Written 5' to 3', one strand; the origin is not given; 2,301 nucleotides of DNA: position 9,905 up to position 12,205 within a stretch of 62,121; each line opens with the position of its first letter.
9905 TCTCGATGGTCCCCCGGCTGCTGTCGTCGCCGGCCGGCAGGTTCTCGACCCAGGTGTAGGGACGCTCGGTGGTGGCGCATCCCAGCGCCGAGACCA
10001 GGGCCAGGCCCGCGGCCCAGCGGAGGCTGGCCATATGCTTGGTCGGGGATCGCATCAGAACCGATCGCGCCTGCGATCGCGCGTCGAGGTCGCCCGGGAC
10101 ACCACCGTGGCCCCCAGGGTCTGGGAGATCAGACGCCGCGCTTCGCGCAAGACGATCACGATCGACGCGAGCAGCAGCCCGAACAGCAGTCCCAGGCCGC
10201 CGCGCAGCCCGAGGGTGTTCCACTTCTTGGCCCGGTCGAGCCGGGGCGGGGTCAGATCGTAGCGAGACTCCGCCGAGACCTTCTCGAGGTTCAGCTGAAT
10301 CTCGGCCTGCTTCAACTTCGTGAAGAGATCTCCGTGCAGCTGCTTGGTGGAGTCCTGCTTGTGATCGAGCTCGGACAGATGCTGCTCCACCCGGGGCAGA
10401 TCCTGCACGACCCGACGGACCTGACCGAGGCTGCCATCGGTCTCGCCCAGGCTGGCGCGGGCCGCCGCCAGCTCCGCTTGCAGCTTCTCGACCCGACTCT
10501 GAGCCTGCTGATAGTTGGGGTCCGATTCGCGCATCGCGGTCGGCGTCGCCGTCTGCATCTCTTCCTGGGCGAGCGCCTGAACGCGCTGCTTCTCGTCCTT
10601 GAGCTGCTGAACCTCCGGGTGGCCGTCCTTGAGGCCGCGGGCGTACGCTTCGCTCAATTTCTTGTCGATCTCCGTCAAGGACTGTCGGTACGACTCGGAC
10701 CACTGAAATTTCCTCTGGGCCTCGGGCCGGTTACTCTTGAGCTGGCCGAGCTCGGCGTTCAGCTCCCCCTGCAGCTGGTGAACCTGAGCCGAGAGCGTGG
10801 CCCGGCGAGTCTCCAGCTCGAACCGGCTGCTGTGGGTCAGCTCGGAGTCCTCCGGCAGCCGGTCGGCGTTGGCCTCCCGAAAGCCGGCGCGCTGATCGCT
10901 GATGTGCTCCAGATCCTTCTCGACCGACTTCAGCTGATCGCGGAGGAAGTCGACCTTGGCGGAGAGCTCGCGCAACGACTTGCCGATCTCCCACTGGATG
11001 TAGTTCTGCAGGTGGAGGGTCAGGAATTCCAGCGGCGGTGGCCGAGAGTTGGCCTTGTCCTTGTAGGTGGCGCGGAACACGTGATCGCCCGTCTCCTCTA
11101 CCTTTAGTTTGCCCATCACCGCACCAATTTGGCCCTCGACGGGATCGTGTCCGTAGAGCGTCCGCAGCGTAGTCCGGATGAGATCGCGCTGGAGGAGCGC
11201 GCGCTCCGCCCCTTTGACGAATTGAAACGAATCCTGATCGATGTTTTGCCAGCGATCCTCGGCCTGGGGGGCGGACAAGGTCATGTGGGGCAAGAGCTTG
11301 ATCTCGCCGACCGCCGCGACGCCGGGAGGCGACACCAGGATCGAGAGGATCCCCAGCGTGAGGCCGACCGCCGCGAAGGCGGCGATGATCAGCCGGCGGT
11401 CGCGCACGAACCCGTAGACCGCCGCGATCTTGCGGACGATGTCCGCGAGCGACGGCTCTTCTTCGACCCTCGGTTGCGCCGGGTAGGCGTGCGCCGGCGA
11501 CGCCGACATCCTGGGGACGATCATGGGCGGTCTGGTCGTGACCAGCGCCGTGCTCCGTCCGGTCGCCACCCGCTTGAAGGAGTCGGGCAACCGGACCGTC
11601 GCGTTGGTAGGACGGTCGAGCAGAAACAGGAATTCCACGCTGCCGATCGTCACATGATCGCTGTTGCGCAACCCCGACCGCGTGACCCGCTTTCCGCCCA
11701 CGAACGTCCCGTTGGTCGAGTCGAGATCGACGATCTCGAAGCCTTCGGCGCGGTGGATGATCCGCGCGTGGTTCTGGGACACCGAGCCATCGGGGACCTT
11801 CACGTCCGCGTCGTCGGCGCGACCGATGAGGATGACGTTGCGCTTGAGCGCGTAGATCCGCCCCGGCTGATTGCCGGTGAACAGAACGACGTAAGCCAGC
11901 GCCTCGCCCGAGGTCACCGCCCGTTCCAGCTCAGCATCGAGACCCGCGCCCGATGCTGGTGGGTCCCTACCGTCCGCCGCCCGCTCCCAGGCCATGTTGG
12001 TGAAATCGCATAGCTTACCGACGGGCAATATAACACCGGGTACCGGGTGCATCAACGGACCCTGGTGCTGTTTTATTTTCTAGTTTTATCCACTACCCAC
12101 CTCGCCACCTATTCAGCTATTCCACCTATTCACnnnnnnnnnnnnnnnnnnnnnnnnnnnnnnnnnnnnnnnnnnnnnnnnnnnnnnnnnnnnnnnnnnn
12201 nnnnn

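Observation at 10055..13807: Hanks Ser/Thr kinase + FHA-fused PCP in place of the usual BY-kinase switch for polysaccharide export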

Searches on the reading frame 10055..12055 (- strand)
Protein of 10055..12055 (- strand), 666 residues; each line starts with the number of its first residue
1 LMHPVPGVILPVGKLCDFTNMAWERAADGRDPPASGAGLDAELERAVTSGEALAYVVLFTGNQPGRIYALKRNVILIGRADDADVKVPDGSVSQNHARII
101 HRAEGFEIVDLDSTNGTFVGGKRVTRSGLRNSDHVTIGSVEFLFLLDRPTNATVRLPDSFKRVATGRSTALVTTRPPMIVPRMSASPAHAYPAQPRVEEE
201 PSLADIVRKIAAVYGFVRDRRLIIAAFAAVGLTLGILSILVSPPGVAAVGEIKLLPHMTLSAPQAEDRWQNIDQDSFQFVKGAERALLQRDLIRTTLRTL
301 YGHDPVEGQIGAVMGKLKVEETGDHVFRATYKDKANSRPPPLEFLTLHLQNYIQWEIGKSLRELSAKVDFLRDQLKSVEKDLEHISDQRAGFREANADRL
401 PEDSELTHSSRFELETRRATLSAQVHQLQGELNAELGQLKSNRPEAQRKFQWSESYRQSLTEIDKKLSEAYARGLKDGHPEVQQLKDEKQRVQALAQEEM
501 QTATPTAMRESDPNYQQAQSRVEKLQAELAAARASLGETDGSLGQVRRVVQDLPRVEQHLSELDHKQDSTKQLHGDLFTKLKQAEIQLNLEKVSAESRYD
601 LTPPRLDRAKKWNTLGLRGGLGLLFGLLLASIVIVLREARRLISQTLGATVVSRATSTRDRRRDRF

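Call 5: search_protein_families(library=pfam, proteins=[window:10055-12055:-], max_evalue=0.01)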
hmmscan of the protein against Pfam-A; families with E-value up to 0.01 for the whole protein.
window:10055-12055:- (666 aa): 3 families
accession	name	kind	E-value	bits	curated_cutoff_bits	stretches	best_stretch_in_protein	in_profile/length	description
PF16697.10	Yop-YscD_cpl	-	1.6e-16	60.8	33.2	1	59-144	3-90/94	Inner membrane component of T3SS, cytoplasmic domain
PF00498.31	FHA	-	3.3e-16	59.9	20.7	1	76-138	2-67/67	FHA domain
PF02403.27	Seryl_tRNA_N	-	0.0093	16.6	28.2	0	387-472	9-95/108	Seryl-tRNA synthetase N-terminal domain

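Call 8: find_homologous_proteins(query=window:10055-12052:-, max_evalue=0.001)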
Query window:10055-12052:- (665 aa): 221 proteins with E <= 0.001 among 8000 candidates; the best 120 are listed.
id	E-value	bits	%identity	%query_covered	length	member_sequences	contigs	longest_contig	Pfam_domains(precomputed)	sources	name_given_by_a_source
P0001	0.0e+0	1457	99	100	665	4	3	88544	PF00498.32,PF16697.11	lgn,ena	-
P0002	0.0e+0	1068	74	97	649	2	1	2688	PF00498.32,PF16697.11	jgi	jgi:pSer/pThr/pTyr-binding forkhead associated (FHA) protein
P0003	0.0e+0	1056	74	97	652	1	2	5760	PF00498.32,PF16697.11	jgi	jgi:pSer/pThr/pTyr-binding forkhead associated (FHA) protein/uncharacterized protein involved in exo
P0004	0.0e+0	1054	75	97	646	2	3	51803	PF00498.32,PF16697.11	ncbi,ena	-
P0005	0.0e+0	1053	75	97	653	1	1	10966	PF00498.32,PF16697.11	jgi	-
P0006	0.0e+0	1049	75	97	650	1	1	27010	PF00498.32,PF16697.11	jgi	jgi:pSer/pThr/pTyr-binding forkhead associated (FHA) protein/uncharacterized protein involved in exo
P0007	0.0e+0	1046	73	97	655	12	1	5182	PF00498.32,PF16697.11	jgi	jgi:pSer/pThr/pTyr-binding forkhead associated (FHA) protein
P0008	0.0e+0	1043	74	97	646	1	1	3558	PF00498.32,PF16697.11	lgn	-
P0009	0.0e+0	1029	73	97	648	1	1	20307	PF00498.32,PF16697.11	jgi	jgi:pSer/pThr/pTyr-binding forkhead associated (FHA) protein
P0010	0.0e+0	1026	74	97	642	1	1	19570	PF00498.32,PF16697.11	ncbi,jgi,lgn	jgi:hypothetical protein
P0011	0.0e+0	1025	72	97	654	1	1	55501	PF00498.32,PF16697.11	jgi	jgi:pSer/pThr/pTyr-binding forkhead associated (FHA) protein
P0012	0.0e+0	1011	72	95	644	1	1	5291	PF00498.32,PF16697.11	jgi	jgi:uncharacterized protein involved in exopolysaccharide biosynthesis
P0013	4.1e-297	1005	72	97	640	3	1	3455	PF00498.32,PF16697.11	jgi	jgi:pSer/pThr/pTyr-binding forkhead associated (FHA) protein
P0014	1.1e-296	1004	71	97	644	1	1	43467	PF00498.32,PF16697.11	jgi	jgi:pSer/pThr/pTyr-binding forkhead associated (FHA) protein/uncharacterized protein involved in exo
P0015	4.1e-296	1002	72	95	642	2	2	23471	PF00498.32,PF16697.11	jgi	jgi:pSer/pThr/pTyr-binding forkhead associated (FHA) protein/uncharacterized protein involved in exo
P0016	7.8e-296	1001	71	97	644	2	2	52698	PF00498.32,PF16697.11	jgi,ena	-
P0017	3.7e-294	995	71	97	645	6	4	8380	PF00498.32,PF16697.11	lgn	-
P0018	1.2e-282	957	69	97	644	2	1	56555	PF00498.32,PF16697.11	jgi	jgi:uncharacterized protein involved in exopolysaccharide biosynthesis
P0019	4.3e-280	949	72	90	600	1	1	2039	PF00498.32,PF16697.11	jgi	jgi:pSer/pThr/pTyr-binding forkhead associated (FHA) protein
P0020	3.7e-262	890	66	97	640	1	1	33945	PF00498.32,PF16697.11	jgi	jgi:pSer/pThr/pTyr-binding forkhead associated (FHA) protein/prefoldin subunit 5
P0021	4.8e-257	873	63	97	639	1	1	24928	PF00498.32,PF16697.11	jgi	jgi:pSer/pThr/pTyr-binding forkhead associated (FHA) protein/prefoldin subunit 5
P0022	2.2e-255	867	64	97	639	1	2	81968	PF00498.32,PF16697.11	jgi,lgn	jgi:pSer/pThr/pTyr-binding forkhead associated (FHA) protein/uncharacterized protein involved in exo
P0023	1.5e-248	845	62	95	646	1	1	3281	PF00498.32,PF16697.11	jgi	jgi:uncharacterized protein involved in exopolysaccharide biosynthesis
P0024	2.2e-247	841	61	97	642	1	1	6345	PF00498.32,PF16697.11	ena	-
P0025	9.6e-247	839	62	95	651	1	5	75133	PF00498.32,PF16697.11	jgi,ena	jgi:pSer/pThr/pTyr-binding forkhead associated (FHA) protein/uncharacterized protein involved in exo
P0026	2.0e-246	838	61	97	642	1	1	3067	PF00498.32,PF16697.11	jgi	jgi:hypothetical protein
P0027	2.0e-245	834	62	92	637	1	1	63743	PF00498.32,PF16697.11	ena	-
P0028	8.0e-245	832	60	97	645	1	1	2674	PF00498.32,PF16697.11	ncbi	-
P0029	1.3e-243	828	60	95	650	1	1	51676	PF00498.32,PF16697.11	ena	-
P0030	3.5e-243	827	60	97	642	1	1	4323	PF00498.32,PF16697.11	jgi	jgi:uncharacterized protein involved in exopolysaccharide biosynthesis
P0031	6.6e-243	826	60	97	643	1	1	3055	PF00498.32,PF16697.11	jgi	jgi:uncharacterized protein involved in exopolysaccharide biosynthesis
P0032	8.0e-241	819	60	97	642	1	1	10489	PF00498.32,PF16697.11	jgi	jgi:hypothetical protein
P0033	8.5e-241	819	59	97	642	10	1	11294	PF00498.32,PF16697.11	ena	-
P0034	2.2e-240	818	59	97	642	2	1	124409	PF00498.32,PF16697.11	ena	-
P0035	3.7e-240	817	60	97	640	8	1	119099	PF00498.32,PF16697.11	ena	-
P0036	4.2e-240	817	59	97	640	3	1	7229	PF00498.32,PF16697.11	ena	-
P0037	9.8e-240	815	60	95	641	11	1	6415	PF00498.32,PF16697.11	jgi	jgi:uncharacterized protein involved in exopolysaccharide biosynthesis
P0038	1.3e-238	812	60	95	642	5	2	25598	PF00498.32,PF16697.11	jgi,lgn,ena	-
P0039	1.4e-238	812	60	95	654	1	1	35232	PF00498.32,PF16697.11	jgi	jgi:hypothetical protein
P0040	5.6e-238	810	61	95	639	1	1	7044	PF00498.32,PF16697.11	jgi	jgi:pSer/pThr/pTyr-binding forkhead associated (FHA) protein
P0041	9.0e-238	809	60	94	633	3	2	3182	PF00498.32,PF16697.11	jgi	-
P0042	4.7e-237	807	60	95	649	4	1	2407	PF00498.32,PF16697.11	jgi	-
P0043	1.1e-236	805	60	95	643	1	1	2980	PF00498.32,PF16697.11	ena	-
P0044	5.2e-236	803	60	95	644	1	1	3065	PF00498.32,PF16697.11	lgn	-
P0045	1.0e-235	802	62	89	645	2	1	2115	PF00498.32,PF16697.11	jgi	-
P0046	1.1e-235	802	60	95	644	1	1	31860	PF00498.32,PF16697.11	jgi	jgi:pSer/pThr/pTyr-binding forkhead associated (FHA) protein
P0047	1.1e-235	802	61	90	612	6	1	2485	PF00498.32,PF16697.11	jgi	jgi:uncharacterized protein involved in exopolysaccharide biosynthesis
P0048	3.4e-235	800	60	97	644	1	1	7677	PF00498.32,PF16697.11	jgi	jgi:uncharacterized protein involved in exopolysaccharide biosynthesis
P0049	8.1e-235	799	59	95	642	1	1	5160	PF00498.32,PF16697.11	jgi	jgi:FHA domain-containing protein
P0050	1.6e-234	798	60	95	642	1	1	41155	PF00498.32,PF16697.11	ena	-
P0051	2.7e-234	797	59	96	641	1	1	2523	PF00498.32,PF16697.11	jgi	jgi:uncharacterized protein involved in exopolysaccharide biosynthesis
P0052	1.1e-233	795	60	95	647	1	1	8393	PF00498.32,PF16697.11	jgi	jgi:pSer/pThr/pTyr-binding forkhead associated (FHA) protein/uncharacterized protein involved in exo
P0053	1.8e-233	795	59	95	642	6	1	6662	PF00498.32,PF16697.11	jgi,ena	-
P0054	3.3e-232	791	60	93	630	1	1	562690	PF00498.32,PF16697.11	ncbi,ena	-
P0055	5.9e-231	786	59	95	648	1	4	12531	PF00498.32,PF16697.11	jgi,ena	jgi:pSer/pThr/pTyr-binding forkhead associated (FHA) protein/uncharacterized protein involved in exo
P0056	6.2e-231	786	58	97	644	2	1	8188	PF00498.32,PF16697.11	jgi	jgi:uncharacterized protein involved in exopolysaccharide biosynthesis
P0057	3.7e-230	784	58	98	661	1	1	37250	PF00498.32,PF16697.11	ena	-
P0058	2.5e-229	781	60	95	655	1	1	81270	PF00498.32,PF16697.11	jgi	jgi:uncharacterized protein involved in exopolysaccharide biosynthesis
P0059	4.9e-229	780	58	96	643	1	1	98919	PF00498.32,PF16697.11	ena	-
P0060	5.3e-228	777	58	97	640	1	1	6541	PF00498.32,PF16697.11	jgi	jgi:hypothetical protein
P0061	3.2e-226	771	58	95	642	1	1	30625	PF00498.32,PF16697.11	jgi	jgi:uncharacterized protein involved in exopolysaccharide biosynthesis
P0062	5.9e-217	740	61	85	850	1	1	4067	PF10531.16,PF00498.32,PF02563.22,PF16697.11,PF22461.3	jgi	jgi:polysaccharide biosynthesis/export protein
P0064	6.0e-203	694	54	94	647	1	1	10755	PF00498.32,PF16697.11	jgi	jgi:hypothetical protein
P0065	1.0e-201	690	52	97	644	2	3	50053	PF00498.32,PF16697.11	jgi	jgi:hypothetical protein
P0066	4.0e-198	678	54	93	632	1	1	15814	PF00498.32,PF16697.11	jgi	jgi:pSer/pThr/pTyr-binding forkhead associated (FHA) protein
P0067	5.6e-196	671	53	94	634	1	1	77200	PF00498.32,PF16697.11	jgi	jgi:hypothetical protein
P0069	3.1e-193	662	52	94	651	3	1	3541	PF00498.32,PF16697.11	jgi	-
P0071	7.4e-189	647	52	93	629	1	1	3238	PF00498.32,PF16697.11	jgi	jgi:hypothetical protein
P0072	1.0e-187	644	50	97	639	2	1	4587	PF00498.32,PF16697.11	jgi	jgi:uncharacterized protein involved in exopolysaccharide biosynthesis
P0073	2.4e-187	642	50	94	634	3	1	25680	PF00498.32,PF16697.11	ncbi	-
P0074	8.9e-187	641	50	94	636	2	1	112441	PF00498.32,PF16697.11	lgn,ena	-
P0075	9.9e-186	637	50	94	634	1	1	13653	PF00498.32,PF16697.11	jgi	jgi:hypothetical protein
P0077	7.1e-185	634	50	94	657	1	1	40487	PF00498.32,PF16697.11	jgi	jgi:prefoldin subunit 5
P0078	2.7e-183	629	49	95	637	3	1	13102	PF00498.32,PF16697.11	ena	-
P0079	1.1e-182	627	52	94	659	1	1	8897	PF00498.32,PF16697.11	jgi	jgi:hypothetical protein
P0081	8.2e-180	618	50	94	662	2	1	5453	PF00498.32,PF16697.11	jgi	jgi:hypothetical protein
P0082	5.3e-178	612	49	94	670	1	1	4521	PF00498.32,PF16697.11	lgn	-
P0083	1.1e-176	607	48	93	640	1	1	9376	PF00498.32,PF16697.11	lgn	-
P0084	1.0e-175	604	51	94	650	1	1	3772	PF00498.32,PF16697.11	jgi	jgi:pSer/pThr/pTyr-binding forkhead associated (FHA) protein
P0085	4.7e-175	602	50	94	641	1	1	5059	PF00498.32,PF16697.11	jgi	jgi:pSer/pThr/pTyr-binding forkhead associated (FHA) protein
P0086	4.7e-175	602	53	84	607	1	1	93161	PF00498.32,PF16697.11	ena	-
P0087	7.8e-175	601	50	94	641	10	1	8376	PF00498.32,PF16697.11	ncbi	ncbi:MAG: FHA domain-containing protein [Polyangia bacterium]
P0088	9.0e-175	601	48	96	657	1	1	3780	PF00498.32,PF16697.11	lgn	-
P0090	1.1e-173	597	50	94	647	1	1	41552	PF00498.32,PF16697.11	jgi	jgi:hypothetical protein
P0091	3.0e-173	596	49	93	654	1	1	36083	PF00498.32,PF16697.11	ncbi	ncbi:MAG: FHA domain-containing protein [Bacteroidota bacterium]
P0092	2.7e-172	593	48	92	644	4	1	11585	PF00498.32,PF16697.11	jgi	-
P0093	3.2e-172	592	48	94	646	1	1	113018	PF00498.32,PF16697.11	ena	-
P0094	4.0e-172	592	48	92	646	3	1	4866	PF00498.32,PF16697.11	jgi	-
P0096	8.8e-172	591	48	95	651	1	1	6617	PF00498.32,PF16697.11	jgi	jgi:pSer/pThr/pTyr-binding forkhead associated (FHA) protein/uncharacterized protein involved in exo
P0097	1.5e-171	590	47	93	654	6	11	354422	PF00498.32,PF16697.11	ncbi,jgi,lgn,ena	-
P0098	3.3e-171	589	49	94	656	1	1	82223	PF00498.32,PF16697.11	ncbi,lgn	-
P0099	2.4e-170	586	49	92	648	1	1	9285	PF00498.32,PF16697.11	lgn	-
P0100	4.3e-170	585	48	93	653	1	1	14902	PF00498.32,PF16697.11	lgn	-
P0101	1.3e-169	584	48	92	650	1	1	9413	PF00498.32,PF16697.11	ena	-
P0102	8.1e-169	581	48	92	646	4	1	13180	PF00498.32,PF16697.11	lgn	-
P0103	1.7e-168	580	48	92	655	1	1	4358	PF00498.32,PF16697.11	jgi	jgi:uncharacterized protein involved in exopolysaccharide biosynthesis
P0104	6.1e-168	578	48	92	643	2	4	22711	PF00498.32,PF16697.11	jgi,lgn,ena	-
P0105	1.2e-167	577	47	92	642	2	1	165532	PF00498.32,PF16697.11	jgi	-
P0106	1.7e-167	577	47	95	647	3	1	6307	PF00498.32,PF16697.11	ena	-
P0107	4.4e-166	572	47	94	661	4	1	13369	PF00498.32,PF16697.11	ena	-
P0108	5.2e-166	572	48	92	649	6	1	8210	PF00498.32,PF16697.11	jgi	-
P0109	9.6e-166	571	47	93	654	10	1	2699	PF00498.32,PF16697.11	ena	-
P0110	2.0e-165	570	48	92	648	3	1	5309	PF00498.32,PF16697.11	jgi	-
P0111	3.1e-165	569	48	94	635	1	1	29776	PF00498.32,PF16697.11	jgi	jgi:FHA domain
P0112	5.9e-165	568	48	92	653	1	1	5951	PF00498.32,PF16697.11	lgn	-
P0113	6.0e-165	568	50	91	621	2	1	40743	PF00498.32,PF16697.11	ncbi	-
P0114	2.2e-164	567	46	94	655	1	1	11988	PF00498.32,PF16697.11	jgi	jgi:pSer/pThr/pTyr-binding forkhead associated (FHA) protein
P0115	3.0e-164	566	48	92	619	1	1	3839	PF00498.32,PF16697.11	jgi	jgi:hypothetical protein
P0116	2.8e-163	563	48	90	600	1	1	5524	PF00498.32,PF16697.11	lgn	-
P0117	7.2e-163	562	46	92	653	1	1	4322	PF00498.32,PF16697.11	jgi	jgi:uncharacterized protein involved in exopolysaccharide biosynthesis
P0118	7.1e-162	558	46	94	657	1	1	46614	PF00498.32,PF16697.11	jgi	jgi:hypothetical protein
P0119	8.5e-161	555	47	93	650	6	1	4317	PF00498.32,PF16697.11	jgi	jgi:Inner membrane component of T3SS, cytoplasmic domain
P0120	3.9e-158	546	46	95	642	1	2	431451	PF00498.32,PF16697.11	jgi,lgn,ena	-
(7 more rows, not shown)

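Call 11: find_related_loci(query=A1, collection=genome_contigs, flank=10000)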
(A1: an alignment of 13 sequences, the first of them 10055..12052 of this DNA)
Query A1 (665 aa) in genome_contigs; peptide patterns used: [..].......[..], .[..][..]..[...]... (x = any residue, [..] = any of these).
599 stretches matched a pattern (row limit reached: there are more); 518 encode a relative of the query (tblastn E <= 1e-3); the best 80 are kept; 80 distinct loci.
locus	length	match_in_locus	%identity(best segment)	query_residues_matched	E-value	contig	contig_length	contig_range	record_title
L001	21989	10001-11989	74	3-665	0e+0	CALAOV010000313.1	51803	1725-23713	MAG TPA_asm: uncultured Myxococcales bacterium isolate ERR1034454_bin.31_CONCOCT_v1.1_MAG genome assembly, contig: ERZ17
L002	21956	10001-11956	71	15-657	0e+0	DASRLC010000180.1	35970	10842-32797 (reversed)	MAG TPA_asm: Polyangia bacterium isolate SMAG_U10178 k141_350383, whole genome shotgun sequence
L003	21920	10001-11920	59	19-651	0e+0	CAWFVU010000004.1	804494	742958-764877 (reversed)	MAG: uncultured proteobacterium isolate MFD04967.bin.2.10 genome assembly, contig: contig_18869, whole genome shotgun se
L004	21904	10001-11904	62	15-653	0e+0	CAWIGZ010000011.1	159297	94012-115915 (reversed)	MAG: uncultured proteobacterium isolate MFD05502.bin.2.69 genome assembly, contig: contig_7053, whole genome shotgun seq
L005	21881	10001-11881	59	19-651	0e+0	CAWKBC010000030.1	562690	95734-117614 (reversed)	MAG: uncultured proteobacterium isolate MFD04540.bin.3.176 genome assembly, contig: contig_6125, whole genome shotgun se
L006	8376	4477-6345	50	27-649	0e+0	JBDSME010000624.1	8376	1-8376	MAG: Polyangia bacterium isolate cluster1_bin.386 k127_742749, whole genome shotgun sequence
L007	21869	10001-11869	49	36-663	1e-179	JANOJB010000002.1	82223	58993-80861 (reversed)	MAG: Pseudomonadota bacterium isolate SOY_63_concoct_362_sub SOY_63_k141_2022494, whole genome shotgun sequence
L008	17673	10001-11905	50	37-660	7e-174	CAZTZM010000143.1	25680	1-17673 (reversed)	MAG TPA_asm: uncultured Myxococcales bacterium isolate binchicken_co84_305 genome assembly, contig: k141_1399147, whole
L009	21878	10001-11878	47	27-646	8e-168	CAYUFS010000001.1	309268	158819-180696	MAG TPA_asm: uncultured Myxococcales bacterium isolate binchicken_co54_263 genome assembly, contig: NODE_9_length_309268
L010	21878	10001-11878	48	26-646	5e-164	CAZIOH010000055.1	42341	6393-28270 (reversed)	MAG TPA_asm: uncultured Myxococcales bacterium isolate binchicken_co54_403 genome assembly, contig: NODE_1523_length_423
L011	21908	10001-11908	44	24-646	4e-154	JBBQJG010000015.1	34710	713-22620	MAG: Polyangia bacterium isolate Co_metawrap_742 Cmw_742_k141_21380526_length_34710_cov_10.0000, whole genome shotgun se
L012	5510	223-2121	43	25-656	7e-149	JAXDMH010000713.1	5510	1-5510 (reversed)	MAG: Myxococcales bacterium isolate BP_637 scaffold_1435592, whole genome shotgun sequence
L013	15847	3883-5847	43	19-647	1e-161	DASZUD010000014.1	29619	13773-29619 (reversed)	MAG TPA_asm: Polyangia bacterium isolate SMAG_U6094 k141_783813, whole genome shotgun sequence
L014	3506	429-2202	47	30-641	2e-142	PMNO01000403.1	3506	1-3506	MAG: Myxococcales bacterium isolate fen_1088 73.20100900_E3S.13_contig_25288, whole genome shotgun sequence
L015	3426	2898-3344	34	5-142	4e-17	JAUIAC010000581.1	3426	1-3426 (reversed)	MAG: bacterium isolate 5_bin.26 NODE_17275_length_3426_cov_3.749318, whole genome shotgun sequence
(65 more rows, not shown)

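Call 18: search_protein_families(library=ncbifam, max_evalue=1, proteins=[window:10055-11995:-])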
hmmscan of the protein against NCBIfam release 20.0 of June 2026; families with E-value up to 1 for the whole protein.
window:10055-11995:- (646 aa): 15 families
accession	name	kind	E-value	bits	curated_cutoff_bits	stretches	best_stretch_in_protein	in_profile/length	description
TIGR03007.1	pepcterm_ChnLen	equivalog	4.2e-22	78.1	278.85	1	286-578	102-395/498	XrtA system polysaccharide chain length determinant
NF049868.1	FhaB_Rv0019c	equivalog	1.1e-17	64.6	125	1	25-119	58-153/158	FHA domain-containing protein FhaB/FipA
NF052573.1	HisKinEspAMyxo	equivalog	2e-14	52.6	1400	1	28-123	21-117/755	serine histidine kinase EspA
NF041660.2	oxygluDhInhib_OdhI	equivalog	3.5e-14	52.8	200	1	26-125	31-128/130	oxoglutarate dehydrogenase inhibitor Odhl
NF033760.1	gliding_GltG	equivalog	1e-12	47.4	650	1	50-182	21-152/650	adventurous gliding motility protein GltG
NF052403.1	ESX1TransRegEspM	equivalog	1.4e-07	30.7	550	1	30-116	7-89/367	ESX-1 type VII secretion system transcriptional regulator EspM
TIGR04211.1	SH3_and_anchor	equivalog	5.3e-05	22.9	65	1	496-621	62-192/198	TIGR04211 family SH3 domain-containing protein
TIGR02169.1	SMC_prok_A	equivalog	9.7e-05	20.2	729.4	1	337-551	701-910/1165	chromosome segregation protein SMC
NF045487.1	ASRP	equivalog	0.0002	20.1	300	2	411-551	335-473/593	archaea-specific SMC-related protein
NF003034.1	PRK03918.1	equivalog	0.00061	17.9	700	1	337-558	212-425/878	DNA double-strand break repair ATPase Rad50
NF041034.1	Rad50_Sulf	equivalog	0.0047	14.8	1000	1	336-572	444-665/872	DNA double-strand break repair ATPase Rad50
NF047515.1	SpiroCoCo_C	equivalog_domain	0.0052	16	125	1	401-567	36-195/313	SpiroCoCo family coiled-coil protein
NF011925.1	PRK15396.1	subfamily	0.035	14.3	108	0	398-431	34-67/78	major outer membrane lipoprotein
NF008568.0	PRK11519.1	equivalog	0.047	11.8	1068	1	288-377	209-298/720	tyrosine-protein kinase Wzc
NF052612.1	sll0565_fam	equivalog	0.89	10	50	0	437-511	4-73/106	sll0565 family protein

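Call 22: search_solved_structures(query=A2, max_evalue=1, show_alignments=0)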
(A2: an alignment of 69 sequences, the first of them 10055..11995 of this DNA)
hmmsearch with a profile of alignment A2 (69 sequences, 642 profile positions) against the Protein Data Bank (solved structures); distinct sequences matched with E-value up to 1: 60.
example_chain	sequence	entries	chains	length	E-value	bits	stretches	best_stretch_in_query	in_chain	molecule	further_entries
2kkl_A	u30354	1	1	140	3.2e-18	68.6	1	29-125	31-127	Uncharacterized protein Mb1858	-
6cah_A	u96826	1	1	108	6.4e-18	67.6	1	51-121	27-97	ABC transporter ATP-binding/permease protein Rv1747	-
6i2q_B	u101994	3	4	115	1.1e-17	66.9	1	30-123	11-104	Glycogen accumulation regulator GarA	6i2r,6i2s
2kfu_A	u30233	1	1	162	1.2e-17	66.7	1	29-123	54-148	Rv1827 pThr 22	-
6i2p_D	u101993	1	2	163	1.3e-17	66.7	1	29-123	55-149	Glycogen accumulation regulator GarA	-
8p5r_G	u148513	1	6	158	1.7e-17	66.2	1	29-123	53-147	Glycogen accumulation regulator GarA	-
7rj3_A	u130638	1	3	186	1.8e-17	66.1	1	29-123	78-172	Glycogen accumulation regulator GarA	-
6hc0_B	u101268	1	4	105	6.4e-16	61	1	41-122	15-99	GGDEF domain protein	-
6hc1_A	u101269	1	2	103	6.4e-16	61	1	41-122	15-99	GGDEF domain protein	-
6hbz_A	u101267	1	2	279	1.2e-15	60.1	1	42-131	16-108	GGDEF domain protein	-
2fez_A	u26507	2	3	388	1.4e-15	59.9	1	25-124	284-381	Probable regulatory protein embR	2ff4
2kb3_A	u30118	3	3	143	7.7e-15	57.5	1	29-122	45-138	Oxoglutarate dehydrogenase inhibitor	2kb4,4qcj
8p5x_G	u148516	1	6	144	7.9e-15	57.4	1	29-122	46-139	Oxoglutarate dehydrogenase inhibitor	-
3po8_A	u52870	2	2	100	2.6e-14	55.7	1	39-120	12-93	Putative uncharacterized protein TB39.8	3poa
2lc1_A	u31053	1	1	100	2.7e-14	55.7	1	38-120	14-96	Putative uncharacterized protein TB39.8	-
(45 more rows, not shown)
